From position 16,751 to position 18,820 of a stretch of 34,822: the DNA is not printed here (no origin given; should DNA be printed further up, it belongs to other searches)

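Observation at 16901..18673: ftsA reads through, in frame and without a stop, into a complete ribulose-phosphate 3-epimerase domain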

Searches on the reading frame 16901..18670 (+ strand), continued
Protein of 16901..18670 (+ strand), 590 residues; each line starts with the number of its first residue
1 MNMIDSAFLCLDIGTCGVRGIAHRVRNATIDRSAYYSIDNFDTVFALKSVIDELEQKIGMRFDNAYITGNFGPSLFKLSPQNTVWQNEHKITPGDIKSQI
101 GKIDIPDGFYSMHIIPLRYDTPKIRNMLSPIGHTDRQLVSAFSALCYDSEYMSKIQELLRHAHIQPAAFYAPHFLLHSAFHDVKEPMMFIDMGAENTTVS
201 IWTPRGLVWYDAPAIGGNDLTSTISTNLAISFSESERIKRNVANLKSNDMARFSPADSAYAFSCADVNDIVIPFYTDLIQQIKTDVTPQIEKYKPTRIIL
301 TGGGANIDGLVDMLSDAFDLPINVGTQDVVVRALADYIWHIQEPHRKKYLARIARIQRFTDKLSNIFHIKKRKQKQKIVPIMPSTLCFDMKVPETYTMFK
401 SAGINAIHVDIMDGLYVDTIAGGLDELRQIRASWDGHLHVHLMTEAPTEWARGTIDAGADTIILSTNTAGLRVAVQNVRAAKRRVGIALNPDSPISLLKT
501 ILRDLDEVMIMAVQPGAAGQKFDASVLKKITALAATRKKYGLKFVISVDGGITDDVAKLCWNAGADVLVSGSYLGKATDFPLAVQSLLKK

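Call 55: find_homologous_proteins(query=P0140, max_evalue=1e-10)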
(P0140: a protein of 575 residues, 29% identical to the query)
Query P0140 (575 aa): 168 proteins with E <= 1e-10 among 8000 candidates; the best 120 are listed.
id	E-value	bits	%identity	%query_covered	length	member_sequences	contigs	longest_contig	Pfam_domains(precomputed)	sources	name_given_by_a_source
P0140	0.0e+0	1225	100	100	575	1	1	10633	PF00834.26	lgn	-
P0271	1.9e-92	329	33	99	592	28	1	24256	PF06723.20,PF14450.13,PF00834.26,PF11104.15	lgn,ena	-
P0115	3.5e-92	328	32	99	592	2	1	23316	PF14450.13,PF00834.26,PF11104.15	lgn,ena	-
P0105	4.2e-92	328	32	99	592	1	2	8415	PF14450.13,PF00834.26,PF11104.15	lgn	-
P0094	1.1e-91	327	32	99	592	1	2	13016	PF14450.13,PF00834.26,PF11104.15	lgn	-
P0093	1.1e-91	327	32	99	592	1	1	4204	PF14450.13,PF00834.26,PF11104.15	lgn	-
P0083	3.3e-91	325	31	99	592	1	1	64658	PF06723.20,PF14450.13,PF00834.26,PF11104.15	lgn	-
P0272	4.1e-91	325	31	99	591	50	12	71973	PF06723.20,PF14450.13,PF00834.26,PF11104.15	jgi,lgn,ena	-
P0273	1.1e-90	323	33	99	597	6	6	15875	PF06723.20,PF14450.13,PF00834.26,PF11104.15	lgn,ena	-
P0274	2.3e-89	319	32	99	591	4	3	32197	PF14450.13,PF00834.26,PF11104.15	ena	-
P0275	4.6e-89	318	32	99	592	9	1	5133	PF14450.13,PF00834.26,PF11104.15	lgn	-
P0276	1.7e-88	316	31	99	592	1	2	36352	PF14450.13,PF00834.26,PF11104.15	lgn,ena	-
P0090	7.9e-88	314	32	99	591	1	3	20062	PF14450.13,PF00834.26,PF11104.15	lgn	-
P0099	2.4e-87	312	33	99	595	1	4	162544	PF14450.13,PF00834.26,PF11104.15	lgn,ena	-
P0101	6.3e-87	311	31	99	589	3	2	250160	PF06723.20,PF14450.13,PF00834.26,PF11104.15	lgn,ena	-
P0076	9.8e-87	310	32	99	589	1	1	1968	PF14450.13,PF00834.26,PF11104.15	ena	-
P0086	1.8e-86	309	31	99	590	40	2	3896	PF14450.13,PF00834.26,PF11104.15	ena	-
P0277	3.1e-86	309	30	99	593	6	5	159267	PF14450.13,PF00834.26,PF11104.15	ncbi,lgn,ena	-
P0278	3.9e-86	308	31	99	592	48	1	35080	PF14450.13,PF00834.26,PF11104.15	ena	-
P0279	4.6e-86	308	32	99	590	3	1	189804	PF14450.13,PF00834.26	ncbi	-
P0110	4.8e-86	308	31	99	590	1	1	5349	PF06723.20,PF14450.13,PF00834.26,PF11104.15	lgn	-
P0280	1.7e-85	306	31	100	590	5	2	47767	PF14450.13,PF00834.26,PF11104.15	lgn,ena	-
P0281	3.4e-85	305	31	99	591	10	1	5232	PF14450.13,PF00834.26,PF11104.15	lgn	-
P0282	9.6e-85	304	30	99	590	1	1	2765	PF06723.20,PF14450.13,PF00834.26,PF11104.15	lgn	-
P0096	1.1e-84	304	32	99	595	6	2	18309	PF14450.13,PF00834.26,PF11104.15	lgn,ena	-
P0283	2.5e-84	302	31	99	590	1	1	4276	PF14450.13,PF00834.26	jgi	jgi:ribulose-phosphate 3-epimerase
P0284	2.6e-84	302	30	99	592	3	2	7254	PF06723.20,PF14450.13,PF00834.26,PF11104.15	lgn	-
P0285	3.3e-84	302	31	99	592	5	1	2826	PF06723.20,PF14450.13,PF00834.26,PF11104.15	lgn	-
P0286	3.5e-84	302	31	99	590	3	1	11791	PF14450.13,PF00834.26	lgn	-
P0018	6.4e-84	301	30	99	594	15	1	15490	PF06723.20,PF14450.13,PF00834.26,PF11104.15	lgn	-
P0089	1.7e-83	300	31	99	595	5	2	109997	PF14450.13,PF00834.26,PF11104.15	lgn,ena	-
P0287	2.2e-83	299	34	99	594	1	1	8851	PF06723.20,PF14450.13,PF00834.26,PF11104.15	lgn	-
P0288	3.3e-83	299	31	99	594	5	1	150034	PF06723.20,PF14450.13,PF00834.26,PF11104.15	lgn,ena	-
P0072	3.6e-83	299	31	99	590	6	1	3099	PF14450.13,PF00834.26,PF11104.15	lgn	-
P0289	5.3e-83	298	31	99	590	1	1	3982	PF06723.20,PF14450.13,PF00834.26,PF11104.15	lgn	-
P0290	6.0e-83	298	30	99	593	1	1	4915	PF14450.13,PF00834.26,PF11104.15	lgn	-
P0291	8.1e-83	297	32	99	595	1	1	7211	PF14450.13,PF00834.26,PF11104.15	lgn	-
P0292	8.2e-83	297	31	99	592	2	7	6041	PF14450.13,PF00834.26,PF11104.15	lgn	-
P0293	1.0e-82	297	31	99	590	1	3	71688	PF06723.20,PF14450.13,PF00834.26,PF11104.15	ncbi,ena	-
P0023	1.1e-82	297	30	99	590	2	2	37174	PF14450.13,PF00834.26,PF11104.15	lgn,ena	-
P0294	1.5e-82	297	30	99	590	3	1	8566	PF14450.13,PF00834.26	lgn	-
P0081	1.6e-82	296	31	99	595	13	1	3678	PF14450.13,PF00834.26,PF11104.15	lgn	-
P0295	2.0e-82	296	30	99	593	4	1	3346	PF06723.20,PF14450.13,PF00834.26,PF11104.15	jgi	jgi:ribulose-phosphate 3-epimerase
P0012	2.5e-82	296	30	99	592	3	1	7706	PF06723.20,PF14450.13,PF00834.26,PF11104.15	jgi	-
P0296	6.2e-82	294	33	99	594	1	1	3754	PF14450.13,PF00834.26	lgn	-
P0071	7.3e-82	294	31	99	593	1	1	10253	PF14450.13,PF00834.26,PF11104.15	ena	-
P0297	1.3e-81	293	32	99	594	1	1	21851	PF06723.20,PF14450.13,PF00834.26,PF11104.15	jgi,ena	-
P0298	1.7e-81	293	30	99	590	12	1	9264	PF06723.20,PF14450.13,PF00834.26,PF11104.15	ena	-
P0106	1.7e-81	293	31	99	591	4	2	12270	PF14450.13,PF00834.26,PF11104.15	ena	-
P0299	1.8e-81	293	30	99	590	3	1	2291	PF06723.20,PF14450.13,PF00834.26,PF11104.15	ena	-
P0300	1.9e-81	293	30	99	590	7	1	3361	PF06723.20,PF14450.13,PF00834.26,PF11104.15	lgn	-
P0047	2.0e-81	293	30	99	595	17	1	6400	PF14450.13,PF00834.26,PF11104.15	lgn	-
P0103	4.2e-81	292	30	99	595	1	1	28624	PF14450.13,PF00834.26,PF11104.15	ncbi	-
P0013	5.2e-81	291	30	99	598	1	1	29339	PF14450.13,PF00834.26,PF11104.15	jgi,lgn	jgi:ribulose-phosphate 3-epimerase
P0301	5.8e-81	291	30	99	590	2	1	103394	PF14450.13,PF00834.26,PF11104.15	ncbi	-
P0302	6.9e-81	291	32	99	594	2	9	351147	PF06723.20,PF14450.13,PF00834.26,PF11104.15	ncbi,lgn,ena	-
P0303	9.0e-81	291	33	99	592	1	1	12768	PF06723.20,PF14450.13,PF00834.26,PF11104.15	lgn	-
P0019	1.3e-80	290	30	99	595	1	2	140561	PF06723.20,PF14450.13,PF00834.26,PF11104.15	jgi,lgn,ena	-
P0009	1.5e-80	290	30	99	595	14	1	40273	PF14450.13,PF00834.26,PF11104.15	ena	-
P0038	3.2e-80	289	30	99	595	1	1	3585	PF14450.13,PF00834.26,PF11104.15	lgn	-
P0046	3.2e-80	289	30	99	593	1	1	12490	PF14450.13,PF00834.26,PF11104.15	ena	-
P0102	3.6e-80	289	29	99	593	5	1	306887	PF06723.20,PF14450.13,PF00834.26,PF11104.15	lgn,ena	-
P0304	3.6e-80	289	31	99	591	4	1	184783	PF14450.13,PF00834.26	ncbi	-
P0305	5.4e-80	288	29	99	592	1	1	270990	PF06723.20,PF14450.13,PF00834.26,PF11104.15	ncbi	-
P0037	6.4e-80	288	30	99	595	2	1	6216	PF14450.13,PF00834.26,PF11104.15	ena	-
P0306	1.0e-79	287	28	99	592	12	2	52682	PF14450.13,PF00834.26,PF11104.15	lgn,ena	-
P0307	1.2e-79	287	30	99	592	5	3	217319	PF14450.13,PF00834.26,PF11104.15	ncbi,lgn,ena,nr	ncbi:MAG: ribulose-phosphate 3-epimerase [Alphaproteobacteria bacterium]|nr:ribulose-phosphate 3-epi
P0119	1.2e-79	287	29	99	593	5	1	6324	PF14450.13,PF00834.26,PF11104.15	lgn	-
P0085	1.4e-79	287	30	99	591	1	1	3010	PF14450.13,PF00834.26,PF11104.15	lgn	-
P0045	1.6e-79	287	30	99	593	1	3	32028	PF14450.13,PF00834.26,PF11104.15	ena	-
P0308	1.8e-79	286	29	99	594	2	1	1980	PF14450.13,PF00834.26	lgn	-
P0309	2.5e-79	286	31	98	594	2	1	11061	PF14450.13,PF00834.26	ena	-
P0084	4.0e-79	285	30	99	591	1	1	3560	PF14450.13,PF00834.26,PF11104.15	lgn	-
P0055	7.6e-79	284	30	99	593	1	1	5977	PF14450.13,PF00834.26,PF11104.15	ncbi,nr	ncbi:MAG: pilus assembly protein PilM [Alphaproteobacteria bacterium]|nr:pilus assembly protein PilM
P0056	7.6e-79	284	30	99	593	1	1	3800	PF14450.13,PF00834.26,PF11104.15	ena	-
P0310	1.2e-78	284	30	99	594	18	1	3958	PF14450.13,PF00834.26,PF11104.15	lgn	-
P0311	1.2e-78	284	29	99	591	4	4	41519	PF06723.20,PF14450.13,PF00834.26,PF11104.15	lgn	-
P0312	1.3e-78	283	29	99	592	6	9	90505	PF14450.13,PF00834.26,PF11104.15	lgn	-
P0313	2.7e-78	282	29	99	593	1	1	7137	PF14450.13,PF00834.26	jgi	-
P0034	3.0e-78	282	30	99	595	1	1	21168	PF14450.13,PF00834.26,PF11104.15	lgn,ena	-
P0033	6.0e-78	281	30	99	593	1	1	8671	PF14450.13,PF00834.26,PF11104.15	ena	-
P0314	9.7e-78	281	30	99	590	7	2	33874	PF14450.13,PF00834.26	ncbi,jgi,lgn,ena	jgi:ribulose-phosphate 3-epimerase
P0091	1.0e-77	281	32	87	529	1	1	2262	PF14450.13,PF00834.26,PF11104.15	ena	-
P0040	1.1e-77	280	30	99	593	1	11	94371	PF14450.13,PF00834.26,PF11104.15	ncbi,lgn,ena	-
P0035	1.5e-77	280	30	99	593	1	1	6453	PF14450.13,PF00834.26,PF11104.15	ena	-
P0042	1.5e-77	280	30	99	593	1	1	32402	PF14450.13,PF00834.26,PF11104.15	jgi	-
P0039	1.5e-77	280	30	99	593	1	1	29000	PF14450.13,PF00834.26,PF11104.15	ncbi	-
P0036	2.1e-77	280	29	99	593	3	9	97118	PF14450.13,PF00834.26,PF11104.15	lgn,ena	-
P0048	2.2e-77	279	29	99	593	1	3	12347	PF14450.13,PF00834.26,PF11104.15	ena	-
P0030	2.2e-77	279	29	99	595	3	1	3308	PF14450.13,PF00834.26,PF11104.15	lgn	-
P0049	2.2e-77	279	30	99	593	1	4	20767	PF14450.13,PF00834.26,PF11104.15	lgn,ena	-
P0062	2.3e-77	279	30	99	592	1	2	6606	PF14450.13,PF00834.26,PF11104.15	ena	-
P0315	2.4e-77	279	29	99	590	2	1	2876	PF14450.13,PF00834.26,PF11104.15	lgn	-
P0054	2.5e-77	279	30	99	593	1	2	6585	PF14450.13,PF00834.26,PF11104.15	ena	-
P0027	2.7e-77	279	30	99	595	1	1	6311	PF14450.13,PF00834.26,PF11104.15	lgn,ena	-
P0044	2.8e-77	279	30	99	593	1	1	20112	PF14450.13,PF00834.26,PF11104.15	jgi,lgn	jgi:ribulose-phosphate 3-epimerase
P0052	3.1e-77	279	30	99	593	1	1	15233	PF14450.13,PF00834.26,PF11104.15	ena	-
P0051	4.8e-77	278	29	99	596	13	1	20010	PF14450.13,PF00834.26,PF11104.15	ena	-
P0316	6.7e-77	278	28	99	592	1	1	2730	PF14450.13,PF00834.26,PF11104.15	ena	-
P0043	7.8e-77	278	29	99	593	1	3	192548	PF14450.13,PF00834.26,PF11104.15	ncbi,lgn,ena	-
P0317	9.2e-77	277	28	99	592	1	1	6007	PF14450.13,PF00834.26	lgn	-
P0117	1.3e-76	277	29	99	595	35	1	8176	PF14450.13,PF00834.26,PF11104.15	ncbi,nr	ncbi:MAG: ribulose-phosphate 3-epimerase [Pseudomonadota bacterium]|nr:ribulose-phosphate 3-epimeras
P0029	1.4e-76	277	30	99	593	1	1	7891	PF14450.13,PF00834.26,PF11104.15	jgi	-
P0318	1.5e-76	277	30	99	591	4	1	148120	PF14450.13,PF00834.26,PF11104.15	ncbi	-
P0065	2.1e-76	276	30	99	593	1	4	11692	PF14450.13,PF00834.26,PF11104.15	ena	-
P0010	2.2e-76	276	30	99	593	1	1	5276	PF14450.13,PF00834.26,PF11104.15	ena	-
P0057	2.8e-76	276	29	99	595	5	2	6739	PF14450.13,PF00834.26,PF11104.15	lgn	-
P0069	4.1e-76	275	30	99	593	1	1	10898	PF14450.13,PF00834.26,PF11104.15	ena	-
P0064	1.1e-75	274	30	99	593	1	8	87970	PF14450.13,PF00834.26,PF11104.15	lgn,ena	-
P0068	1.4e-75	274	29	99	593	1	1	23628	PF14450.13,PF00834.26,PF11104.15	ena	-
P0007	1.6e-75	273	30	99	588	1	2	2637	PF06723.20,PF14450.13,PF00834.26,PF11104.15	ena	-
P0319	1.8e-75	273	29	99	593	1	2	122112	PF14450.13,PF00834.26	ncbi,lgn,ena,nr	ncbi:MAG: ribulose-phosphate 3-epimerase [Alphaproteobacteria bacterium]|nr:ribulose-phosphate 3-epi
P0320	1.9e-75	273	29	100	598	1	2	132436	PF14450.13,PF00834.26,PF11104.15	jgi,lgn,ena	-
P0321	2.0e-75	273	28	99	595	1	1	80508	PF14450.13,PF00834.26,PF11104.15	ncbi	-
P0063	2.2e-75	273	30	99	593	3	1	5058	PF14450.13,PF00834.26,PF11104.15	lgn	-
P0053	2.2e-75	273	29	99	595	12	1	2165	PF14450.13,PF00834.26,PF11104.15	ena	-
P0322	2.6e-75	273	28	99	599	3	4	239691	PF14450.13,PF00834.26,PF11104.15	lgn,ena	-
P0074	2.7e-75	273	29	99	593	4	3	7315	PF14450.13,PF00834.26,PF11104.15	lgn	-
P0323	3.1e-75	272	28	99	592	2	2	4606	PF14450.13,PF00834.26,PF11104.15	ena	-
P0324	4.0e-75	272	30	100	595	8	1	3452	PF14450.13,PF00834.26,PF11104.15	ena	-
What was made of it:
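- P0140 is a singleton with no close relatives (call 55), so constraint on its dead barrel could not be measured and it may simply be decaying.
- Tried and rejected: I searched for relatives to measure it, but P0140 is a singleton whose nearest relative is 33% identical (call 55), so the test could not be done.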

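Call 58: search_protein_families(library=pfam, alignment_id=A1, max_evalue=0.01)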
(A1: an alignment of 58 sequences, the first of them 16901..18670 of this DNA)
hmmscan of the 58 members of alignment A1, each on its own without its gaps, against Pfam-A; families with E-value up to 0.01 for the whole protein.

A. member 1, window:16901-18670:+ (590 aa): 4 families
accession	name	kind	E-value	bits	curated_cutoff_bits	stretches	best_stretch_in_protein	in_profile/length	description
PF00834.25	Ribul_P_3_epim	-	8.7e-41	139.9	21.1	1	383-573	4-196/198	Ribulose-phosphate 3 epimerase family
PF14450.12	FtsA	-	1.7e-11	45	31.8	1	189-328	2-113/127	Cell division protein FtsA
PF11104.14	PilM_2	-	4.5e-09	36.1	27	1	184-323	179-303/340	Type IV pilus assembly protein PilM;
PF06723.19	MreB_Mbl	-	1.6e-07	30.9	27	1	297-329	276-308/327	MreB/Mbl protein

B. families by the number of members that match (of 58 scanned): 11 families
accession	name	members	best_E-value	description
PF00834.25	Ribul_P_3_epim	58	8.8e-45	Ribulose-phosphate 3 epimerase family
PF11104.14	PilM_2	58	2.1e-15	Type IV pilus assembly protein PilM;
PF14450.12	FtsA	58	7.8e-15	Cell division protein FtsA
PF06723.19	MreB_Mbl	50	2.9e-08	MreB/Mbl protein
PF25216.1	Volactin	8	3.5e-05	Volactin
PF01729.25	QRPTase_C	6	0.0018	Quinolinate phosphoribosyl transferase, C-terminal domain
PF01070.24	FMN_dh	2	7.9e-05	FMN-dependent dehydrogenase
PF01884.23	PcrB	2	0.00073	PcrB family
PF20276.3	CTD1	2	0.0071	C-terminal domain 1 of the ABC-three component (ABC-3C) systems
PF08841.16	DDR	2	0.0094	Diol dehydratase reactivase ATPase-like domain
PF09757.15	Arb2-like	1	0.0098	Arb2-like domain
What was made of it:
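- On FtsA (cell division actin homologue): None of the 58 Enterousia-level homologues, including the window protein, matches Pfam SHS2_FTSA at E <= 0.01 (call 58).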

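Call 59: search_protein_families(library=pfam, proteins=[P0133, P0143, P0145, P0140, P0135, P0146, P0139], max_evalue=1)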
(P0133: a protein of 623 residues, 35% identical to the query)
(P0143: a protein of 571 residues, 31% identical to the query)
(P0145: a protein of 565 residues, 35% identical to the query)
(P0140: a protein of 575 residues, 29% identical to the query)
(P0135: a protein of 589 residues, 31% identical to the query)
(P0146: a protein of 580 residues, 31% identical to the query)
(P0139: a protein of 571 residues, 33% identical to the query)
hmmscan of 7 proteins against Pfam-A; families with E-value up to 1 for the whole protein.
P0133 (623 aa): 7 families
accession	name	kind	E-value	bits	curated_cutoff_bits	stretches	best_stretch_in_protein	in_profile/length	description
PF00834.25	Ribul_P_3_epim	-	8e-47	159.6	21.1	1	412-604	2-196/198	Ribulose-phosphate 3 epimerase family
PF14450.12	FtsA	-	5.1e-17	62.8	31.8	1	205-352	2-111/127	Cell division protein FtsA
PF06723.19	MreB_Mbl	-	1.7e-14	53.8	27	1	198-360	142-313/327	MreB/Mbl protein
PF02491.25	SHS2_FTSA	-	2.1e-11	44.4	25.4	1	84-158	4-78/79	SHS2 domain inserted in FTSA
PF11104.14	PilM_2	-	3.2e-09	36.6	27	1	190-257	169-236/340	Type IV pilus assembly protein PilM;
PF00012.26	HSP70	-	0.0007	18.4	20.6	1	248-348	257-354/599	Hsp70 protein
PF08841.16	DDR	-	0.13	11.7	24.6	1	194-255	126-188/328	Diol dehydratase reactivase ATPase-like domain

P0143 (571 aa): 8 families
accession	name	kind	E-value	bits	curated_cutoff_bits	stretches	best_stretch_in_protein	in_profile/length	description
PF00834.25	Ribul_P_3_epim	-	2.4e-32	112.4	21.1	1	378-551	21-194/198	Ribulose-phosphate 3 epimerase family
PF02491.25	SHS2_FTSA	-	6.6e-08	33.2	25.4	1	76-147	7-78/79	SHS2 domain inserted in FTSA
PF14450.12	FtsA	-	0.011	16.5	31.8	1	191-242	2-53/127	Cell division protein FtsA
PF02581.23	TMP-TENI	-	0.013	15.3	27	0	418-547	56-173/180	Thiamine monophosphate synthase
PF06506.16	PrpR_N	-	0.025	14.6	29.1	0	402-466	13-76/167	Propionate catabolism activator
PF00478.31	IMPDH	-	0.078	12.4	25.6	1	379-464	82-143/345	IMP dehydrogenase / GMP reductase domain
PF02310.24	B12-binding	-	0.079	13.2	32.1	0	274-324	60-110/121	B12 binding domain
PF10492.14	Nrf1_activ_bdg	-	0.22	12.3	20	1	412-449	12-53/82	Nrf1 activator activation site binding domain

P0145 (565 aa): 5 families
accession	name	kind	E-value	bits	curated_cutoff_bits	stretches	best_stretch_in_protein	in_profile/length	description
PF00834.25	Ribul_P_3_epim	-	9.3e-34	117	21.1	1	356-547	4-196/198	Ribulose-phosphate 3 epimerase family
PF00107.32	ADH_zinc_N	-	0.0027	18.1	31.8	0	526-562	22-54/129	Zinc-binding dehydrogenase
PF02581.23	TMP-TENI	-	0.0031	17.4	27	1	400-543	45-175/180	Thiamine monophosphate synthase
PF04131.20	NanE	-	0.04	13.5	27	1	518-548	145-176/192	Putative N-acetylmannosamine-6-phosphate epimerase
PF01884.23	PcrB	-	0.11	12.3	23.9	0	517-553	180-216/226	PcrB family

P0140 (575 aa): 4 families
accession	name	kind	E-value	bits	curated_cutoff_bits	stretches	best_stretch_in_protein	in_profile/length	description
PF00834.25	Ribul_P_3_epim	-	1e-06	28.8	21.1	1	376-500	9-134/198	Ribulose-phosphate 3 epimerase family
PF06723.19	MreB_Mbl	-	0.0013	18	27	1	252-330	237-311/327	MreB/Mbl protein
PF02491.25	SHS2_FTSA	-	0.093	13.5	25.4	1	104-140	37-73/79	SHS2 domain inserted in FTSA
PF14450.12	FtsA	-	0.18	12.6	31.8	1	188-320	3-107/127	Cell division protein FtsA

P0135 (589 aa): 5 families
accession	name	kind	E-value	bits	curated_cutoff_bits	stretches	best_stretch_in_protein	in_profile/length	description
PF00834.25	Ribul_P_3_epim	-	3.7e-25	88.9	21.1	1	395-574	18-198/198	Ribulose-phosphate 3 epimerase family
PF02491.25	SHS2_FTSA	-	0.00023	21.9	25.4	1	89-137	20-66/79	SHS2 domain inserted in FTSA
PF23655.1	LYRM_2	-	0.015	15.5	27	0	272-315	6-55/70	LYR motif containing domain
PF21674.2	CCDC22_N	-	0.086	14.1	24.8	1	27-97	31-99/109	CCDC22 protein N-terminal domain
PF24227.1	DUF7443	-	0.17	11.9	27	1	261-274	24-37/58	Domain of unknown function (DUF7443)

P0146 (580 aa): 9 families
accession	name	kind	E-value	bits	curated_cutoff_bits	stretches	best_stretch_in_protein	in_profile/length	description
PF00834.25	Ribul_P_3_epim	-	5.8e-40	137.2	21.1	1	375-563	8-196/198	Ribulose-phosphate 3 epimerase family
PF14450.12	FtsA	-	4e-08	34.1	31.8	1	190-319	2-105/127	Cell division protein FtsA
PF11104.14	PilM_2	-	4.1e-05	23.1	27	1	186-312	180-293/340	Type IV pilus assembly protein PilM;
PF02491.25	SHS2_FTSA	-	7.5e-05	23.4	25.4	1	83-147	9-75/79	SHS2 domain inserted in FTSA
PF01884.23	PcrB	-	0.00085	19.3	23.9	1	523-568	171-215/226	PcrB family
PF07118.16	DUF1374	-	0.011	16.7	21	1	305-376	17-87/92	Protein of unknown function (DUF1374)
PF21673.2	CCDC93_N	-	0.058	14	24.4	1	354-387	65-98/110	CCDC93 protein N-terminal domain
PF02581.23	TMP-TENI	-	0.084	12.7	27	0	520-558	138-174/180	Thiamine monophosphate synthase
PF00478.31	IMPDH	-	0.2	11.1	25.6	1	526-568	200-243/345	IMP dehydrogenase / GMP reductase domain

P0139 (571 aa): 6 families
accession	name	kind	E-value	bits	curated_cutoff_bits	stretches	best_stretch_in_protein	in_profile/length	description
PF00834.25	Ribul_P_3_epim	-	7.5e-42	143.4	21.1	1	373-552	17-197/198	Ribulose-phosphate 3 epimerase family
PF14450.12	FtsA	-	2.1e-11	44.7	31.8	1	188-319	2-112/127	Cell division protein FtsA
PF11104.14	PilM_2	-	7.6e-08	32.1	27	1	188-329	184-317/340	Type IV pilus assembly protein PilM;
PF02491.25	SHS2_FTSA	-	1.1e-05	26.1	25.4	1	82-148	11-78/79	SHS2 domain inserted in FTSA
PF06723.19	MreB_Mbl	-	0.00011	21.6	27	1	186-320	147-307/327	MreB/Mbl protein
PF16223.10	DUF4882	-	0.23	11.1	32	1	162-234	188-258/267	Domain of unknown function (DUF4882)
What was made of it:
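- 17120..17383 (+): Region equivalent to the FtsA-specific SHS2/1C subdomain (residues ~74-161). Pfam SHS2_FTSA scores above its threshold at the aligned region in distant fused members P0133 (44.4 bits), P0143 (33.2) and P0139 (26.1) (call 59).
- On FtsA (cell division actin homologue): The family does score above threshold at the aligned region in distant fused members: P0133 44.4, P0143 33.2 and P0139 26.1 bits (call 59).
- SHS2_FTSA is not detected in the window protein by sequence (calls 58, 59). SHS2_FTSA passes its threshold in fused homologues that align end to end with the window protein (call 59).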
